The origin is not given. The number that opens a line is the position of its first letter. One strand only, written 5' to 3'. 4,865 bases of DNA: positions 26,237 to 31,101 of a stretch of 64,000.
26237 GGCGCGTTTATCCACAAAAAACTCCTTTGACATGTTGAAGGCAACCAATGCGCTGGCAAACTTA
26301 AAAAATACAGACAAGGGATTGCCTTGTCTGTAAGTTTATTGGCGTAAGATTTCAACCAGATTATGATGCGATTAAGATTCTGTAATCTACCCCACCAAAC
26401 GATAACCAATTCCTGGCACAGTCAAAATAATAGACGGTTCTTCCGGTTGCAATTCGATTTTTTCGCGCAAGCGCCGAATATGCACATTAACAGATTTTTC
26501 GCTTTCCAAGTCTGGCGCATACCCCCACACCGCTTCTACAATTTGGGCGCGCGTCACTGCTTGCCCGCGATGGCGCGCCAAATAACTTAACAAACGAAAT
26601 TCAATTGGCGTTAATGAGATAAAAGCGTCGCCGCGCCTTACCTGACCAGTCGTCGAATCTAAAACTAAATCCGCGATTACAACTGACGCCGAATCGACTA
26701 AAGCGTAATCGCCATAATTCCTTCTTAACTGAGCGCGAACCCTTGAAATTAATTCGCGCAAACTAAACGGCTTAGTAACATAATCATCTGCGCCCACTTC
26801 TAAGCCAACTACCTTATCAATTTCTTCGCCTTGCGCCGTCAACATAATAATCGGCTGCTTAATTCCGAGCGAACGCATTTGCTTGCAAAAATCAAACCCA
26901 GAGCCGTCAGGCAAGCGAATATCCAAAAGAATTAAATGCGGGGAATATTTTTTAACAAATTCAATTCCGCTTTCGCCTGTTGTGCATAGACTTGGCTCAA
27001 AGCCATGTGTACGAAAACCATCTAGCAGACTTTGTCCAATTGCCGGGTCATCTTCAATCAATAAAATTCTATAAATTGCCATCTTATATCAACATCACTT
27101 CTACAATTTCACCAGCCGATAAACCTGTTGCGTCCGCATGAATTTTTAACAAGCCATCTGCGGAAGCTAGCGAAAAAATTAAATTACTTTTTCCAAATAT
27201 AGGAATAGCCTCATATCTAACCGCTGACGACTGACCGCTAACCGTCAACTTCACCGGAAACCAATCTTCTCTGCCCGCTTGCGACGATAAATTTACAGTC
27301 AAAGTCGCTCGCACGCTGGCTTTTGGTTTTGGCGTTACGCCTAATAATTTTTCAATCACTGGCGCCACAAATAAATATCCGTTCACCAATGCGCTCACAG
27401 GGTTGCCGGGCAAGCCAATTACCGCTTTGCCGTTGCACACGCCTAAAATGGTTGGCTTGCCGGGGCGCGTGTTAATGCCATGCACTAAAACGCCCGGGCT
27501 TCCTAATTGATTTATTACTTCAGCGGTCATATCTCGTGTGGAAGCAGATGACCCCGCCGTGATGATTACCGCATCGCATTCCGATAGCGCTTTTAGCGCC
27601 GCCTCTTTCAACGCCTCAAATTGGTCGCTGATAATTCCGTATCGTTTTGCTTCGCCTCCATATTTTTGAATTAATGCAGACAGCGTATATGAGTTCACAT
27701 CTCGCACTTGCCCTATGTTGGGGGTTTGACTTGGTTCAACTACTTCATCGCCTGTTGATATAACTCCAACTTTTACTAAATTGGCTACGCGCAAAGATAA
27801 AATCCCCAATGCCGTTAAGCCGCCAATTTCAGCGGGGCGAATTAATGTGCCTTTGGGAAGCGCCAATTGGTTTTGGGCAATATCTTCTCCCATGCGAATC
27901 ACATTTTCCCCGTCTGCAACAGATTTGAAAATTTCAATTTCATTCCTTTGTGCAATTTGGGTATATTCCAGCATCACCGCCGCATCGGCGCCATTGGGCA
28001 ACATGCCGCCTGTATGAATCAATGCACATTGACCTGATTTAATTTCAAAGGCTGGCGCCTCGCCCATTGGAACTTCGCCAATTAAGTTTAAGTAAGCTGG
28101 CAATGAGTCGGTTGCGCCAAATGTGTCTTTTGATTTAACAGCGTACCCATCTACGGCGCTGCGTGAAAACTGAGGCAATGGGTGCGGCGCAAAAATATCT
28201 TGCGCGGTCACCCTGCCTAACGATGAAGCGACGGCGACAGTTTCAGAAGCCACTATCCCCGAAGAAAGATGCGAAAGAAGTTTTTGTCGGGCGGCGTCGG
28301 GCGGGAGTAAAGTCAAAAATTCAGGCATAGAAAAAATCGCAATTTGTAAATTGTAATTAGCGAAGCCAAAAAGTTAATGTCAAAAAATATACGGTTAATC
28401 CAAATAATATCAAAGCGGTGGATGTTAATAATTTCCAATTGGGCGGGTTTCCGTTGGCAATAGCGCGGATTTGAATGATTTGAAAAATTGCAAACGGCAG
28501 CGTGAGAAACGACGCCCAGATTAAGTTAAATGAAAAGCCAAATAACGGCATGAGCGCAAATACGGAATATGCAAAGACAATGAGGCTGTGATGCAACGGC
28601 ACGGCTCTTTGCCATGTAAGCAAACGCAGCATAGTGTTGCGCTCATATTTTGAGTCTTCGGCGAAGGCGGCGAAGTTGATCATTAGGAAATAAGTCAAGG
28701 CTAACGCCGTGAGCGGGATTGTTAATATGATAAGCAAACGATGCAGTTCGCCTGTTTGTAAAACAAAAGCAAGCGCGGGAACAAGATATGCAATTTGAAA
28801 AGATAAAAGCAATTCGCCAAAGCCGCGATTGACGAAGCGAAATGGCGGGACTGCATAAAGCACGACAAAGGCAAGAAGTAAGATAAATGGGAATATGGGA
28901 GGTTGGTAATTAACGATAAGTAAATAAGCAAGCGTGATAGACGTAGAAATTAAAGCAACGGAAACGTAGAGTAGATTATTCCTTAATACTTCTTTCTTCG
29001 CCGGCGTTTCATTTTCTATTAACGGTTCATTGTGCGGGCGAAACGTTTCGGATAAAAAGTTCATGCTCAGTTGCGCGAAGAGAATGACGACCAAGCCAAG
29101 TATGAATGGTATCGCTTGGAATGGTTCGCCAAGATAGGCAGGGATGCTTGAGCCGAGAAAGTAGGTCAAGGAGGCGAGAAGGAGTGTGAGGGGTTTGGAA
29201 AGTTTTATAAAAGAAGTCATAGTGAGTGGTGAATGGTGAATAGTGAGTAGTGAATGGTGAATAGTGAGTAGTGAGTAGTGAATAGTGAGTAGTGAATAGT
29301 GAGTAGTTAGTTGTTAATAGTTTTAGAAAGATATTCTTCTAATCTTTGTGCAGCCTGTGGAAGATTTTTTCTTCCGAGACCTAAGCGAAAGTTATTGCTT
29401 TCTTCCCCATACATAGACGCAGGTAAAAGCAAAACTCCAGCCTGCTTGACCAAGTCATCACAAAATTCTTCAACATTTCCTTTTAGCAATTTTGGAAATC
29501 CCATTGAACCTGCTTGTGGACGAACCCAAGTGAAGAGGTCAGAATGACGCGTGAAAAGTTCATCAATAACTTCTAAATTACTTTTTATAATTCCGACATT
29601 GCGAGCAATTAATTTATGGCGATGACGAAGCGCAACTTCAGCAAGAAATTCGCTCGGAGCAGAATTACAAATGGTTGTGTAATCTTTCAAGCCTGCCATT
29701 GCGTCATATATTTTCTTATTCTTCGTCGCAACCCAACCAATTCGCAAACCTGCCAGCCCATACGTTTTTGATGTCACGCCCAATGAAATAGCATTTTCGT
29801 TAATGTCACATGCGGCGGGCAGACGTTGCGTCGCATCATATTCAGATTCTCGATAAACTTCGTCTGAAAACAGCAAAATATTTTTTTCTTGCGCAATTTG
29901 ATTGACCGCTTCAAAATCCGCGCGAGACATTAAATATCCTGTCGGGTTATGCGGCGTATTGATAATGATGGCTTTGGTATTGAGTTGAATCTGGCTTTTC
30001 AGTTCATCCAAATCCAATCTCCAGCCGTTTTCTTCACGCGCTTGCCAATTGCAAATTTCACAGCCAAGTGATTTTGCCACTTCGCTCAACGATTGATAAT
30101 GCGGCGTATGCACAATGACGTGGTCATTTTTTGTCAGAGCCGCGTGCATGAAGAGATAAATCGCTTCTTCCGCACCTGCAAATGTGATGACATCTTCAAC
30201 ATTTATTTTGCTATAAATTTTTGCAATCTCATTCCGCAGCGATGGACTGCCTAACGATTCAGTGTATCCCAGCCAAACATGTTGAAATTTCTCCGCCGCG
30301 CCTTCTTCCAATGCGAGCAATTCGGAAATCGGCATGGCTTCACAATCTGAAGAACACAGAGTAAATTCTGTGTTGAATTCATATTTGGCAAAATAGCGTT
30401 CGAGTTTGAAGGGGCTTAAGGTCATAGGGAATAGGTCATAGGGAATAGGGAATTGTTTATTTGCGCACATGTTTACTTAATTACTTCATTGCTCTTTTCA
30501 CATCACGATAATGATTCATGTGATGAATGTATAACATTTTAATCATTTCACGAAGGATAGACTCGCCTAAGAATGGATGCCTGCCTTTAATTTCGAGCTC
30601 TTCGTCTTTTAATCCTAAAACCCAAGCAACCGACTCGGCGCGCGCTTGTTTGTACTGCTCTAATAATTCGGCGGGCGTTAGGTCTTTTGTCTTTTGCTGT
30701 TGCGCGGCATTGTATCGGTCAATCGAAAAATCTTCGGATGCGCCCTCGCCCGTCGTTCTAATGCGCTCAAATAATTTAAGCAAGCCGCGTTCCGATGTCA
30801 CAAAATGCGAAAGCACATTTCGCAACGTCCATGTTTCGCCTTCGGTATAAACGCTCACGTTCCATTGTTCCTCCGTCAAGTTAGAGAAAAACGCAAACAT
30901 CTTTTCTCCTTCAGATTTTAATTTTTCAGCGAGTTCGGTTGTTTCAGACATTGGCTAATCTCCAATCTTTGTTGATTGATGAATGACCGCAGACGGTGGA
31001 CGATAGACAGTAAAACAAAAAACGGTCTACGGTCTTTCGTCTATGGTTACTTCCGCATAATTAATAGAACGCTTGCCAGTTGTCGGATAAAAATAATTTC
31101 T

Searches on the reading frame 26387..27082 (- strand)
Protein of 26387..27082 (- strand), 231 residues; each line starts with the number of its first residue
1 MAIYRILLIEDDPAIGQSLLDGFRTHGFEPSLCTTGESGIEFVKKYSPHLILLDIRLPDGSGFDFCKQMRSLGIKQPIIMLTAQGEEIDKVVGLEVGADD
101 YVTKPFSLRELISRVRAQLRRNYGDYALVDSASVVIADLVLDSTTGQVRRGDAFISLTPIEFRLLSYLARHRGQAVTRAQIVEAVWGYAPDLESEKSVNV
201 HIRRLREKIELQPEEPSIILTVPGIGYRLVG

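Call 7: search_protein_families(library=pfam, proteins=[window:26387-27082:-], max_evalue=0.00001)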
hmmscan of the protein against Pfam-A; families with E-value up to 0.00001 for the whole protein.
window:26387-27082:- (231 aa): 2 families
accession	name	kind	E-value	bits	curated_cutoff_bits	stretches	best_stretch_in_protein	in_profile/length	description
PF00486.34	Trans_reg_C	-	8.8e-27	93.4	26.2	1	155-229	4-77/77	Transcriptional regulatory protein, C terminal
PF00072.30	Response_reg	-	8e-26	90.8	30.2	1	6-116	1-111/111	Response regulator receiver domain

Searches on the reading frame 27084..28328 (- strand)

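Call 7: search_protein_families(library=pfam, proteins=[window:27084-28328:-], max_evalue=0.00001)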
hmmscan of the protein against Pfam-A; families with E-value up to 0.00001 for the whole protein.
window:27084-28328:- (414 aa): 3 families
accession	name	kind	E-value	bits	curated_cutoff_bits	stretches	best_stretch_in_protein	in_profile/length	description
PF03453.22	MoeA_N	-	7.7e-44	149.6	30.8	1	10-175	3-160/160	MoeA N-terminal region (domain I and II)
PF00994.29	MoCF_biosynth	-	2.9e-30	105.3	26.6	1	188-326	1-143/144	Probable molybdopterin binding domain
PF03454.20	MoeA_C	-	3.1e-14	53.4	22.1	1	340-413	1-71/72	MoeA C-terminal region (domain IV)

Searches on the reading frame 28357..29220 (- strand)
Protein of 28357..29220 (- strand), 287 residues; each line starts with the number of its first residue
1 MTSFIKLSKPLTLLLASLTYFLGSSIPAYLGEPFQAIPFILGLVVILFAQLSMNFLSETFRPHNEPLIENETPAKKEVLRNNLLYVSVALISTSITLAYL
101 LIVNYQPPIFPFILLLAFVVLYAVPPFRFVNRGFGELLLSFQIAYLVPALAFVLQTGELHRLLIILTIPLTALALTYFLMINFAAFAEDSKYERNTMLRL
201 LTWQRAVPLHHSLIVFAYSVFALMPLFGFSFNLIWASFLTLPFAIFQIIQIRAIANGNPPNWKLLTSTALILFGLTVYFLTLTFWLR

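Call 7: search_protein_families(library=pfam, proteins=[window:28357-29220:-], max_evalue=0.00001)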
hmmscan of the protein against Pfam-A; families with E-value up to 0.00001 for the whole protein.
window:28357-29220:- (287 aa): 1 family
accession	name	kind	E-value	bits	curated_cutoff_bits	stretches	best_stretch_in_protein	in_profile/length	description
PF01040.23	UbiA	-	3.3e-07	30.3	34.2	1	37-262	20-240/250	UbiA prenyltransferase family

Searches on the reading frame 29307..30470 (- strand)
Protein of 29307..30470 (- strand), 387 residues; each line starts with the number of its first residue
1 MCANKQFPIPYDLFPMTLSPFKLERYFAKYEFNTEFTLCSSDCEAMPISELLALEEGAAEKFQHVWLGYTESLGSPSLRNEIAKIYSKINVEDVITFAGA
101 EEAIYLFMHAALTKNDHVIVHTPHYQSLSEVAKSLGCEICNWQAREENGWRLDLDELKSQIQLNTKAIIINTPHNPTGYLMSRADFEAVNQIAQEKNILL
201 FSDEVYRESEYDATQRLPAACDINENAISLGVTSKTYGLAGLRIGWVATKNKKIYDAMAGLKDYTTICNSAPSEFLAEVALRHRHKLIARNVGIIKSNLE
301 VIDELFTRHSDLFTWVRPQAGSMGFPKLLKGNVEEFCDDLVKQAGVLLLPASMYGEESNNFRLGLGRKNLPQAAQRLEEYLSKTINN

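Call 7: search_protein_families(library=pfam, proteins=[window:29307-30470:-], max_evalue=0.00001)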
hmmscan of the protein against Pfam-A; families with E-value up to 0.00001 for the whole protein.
window:29307-30470:- (387 aa): 5 families
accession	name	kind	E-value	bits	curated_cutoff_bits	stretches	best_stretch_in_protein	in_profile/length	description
PF00155.27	Aminotran_1_2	-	1.2e-47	163.3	19.7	1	61-376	30-360/361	Aminotransferase class I and II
PF01053.26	Cys_Met_Meta_PP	-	3.3e-07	29.7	27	1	78-207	57-177/381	Cys/Met metabolism PLP-dependent enzyme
PF01041.23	DegT_DnrJ_EryC1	-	2.4e-06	27.4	19.8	0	88-203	36-145/360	DegT/DnrJ/EryC1/StrS aminotransferase family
PF00266.25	Aminotran_5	-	2.5e-06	27.1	21.5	1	78-204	48-176/371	Aminotransferase class-V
PF04864.19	Alliinase_C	-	8.3e-06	25.4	22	1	112-274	93-233/363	Allinase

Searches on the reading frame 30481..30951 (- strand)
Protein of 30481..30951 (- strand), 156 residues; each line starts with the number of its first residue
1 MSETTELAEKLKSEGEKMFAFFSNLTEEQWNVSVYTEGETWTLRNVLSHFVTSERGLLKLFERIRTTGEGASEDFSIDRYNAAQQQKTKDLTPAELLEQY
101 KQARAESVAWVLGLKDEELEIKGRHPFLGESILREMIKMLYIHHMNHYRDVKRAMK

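Call 7: search_protein_families(library=pfam, proteins=[window:30481-30951:-], max_evalue=0.00001)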
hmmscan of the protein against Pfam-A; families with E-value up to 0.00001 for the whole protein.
window:30481-30951:- (156 aa): 4 families
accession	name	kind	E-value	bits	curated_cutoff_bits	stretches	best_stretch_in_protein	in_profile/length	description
PF12867.12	DinB_2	-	2.5e-13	51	24.8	1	16-149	7-126/128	DinB superfamily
PF08020.16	DUF1706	-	1.2e-09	38.8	24.2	1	5-153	8-162/166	Protein of unknown function (DUF1706)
PF05163.17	DinB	-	3.8e-08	33.9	23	1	1-149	1-135/165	DinB family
PF11716.13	MDMPI_N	-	6.4e-07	30.6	24.2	1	14-142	4-130/140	Mycothiol maleylpyruvate isomerase N-terminal domain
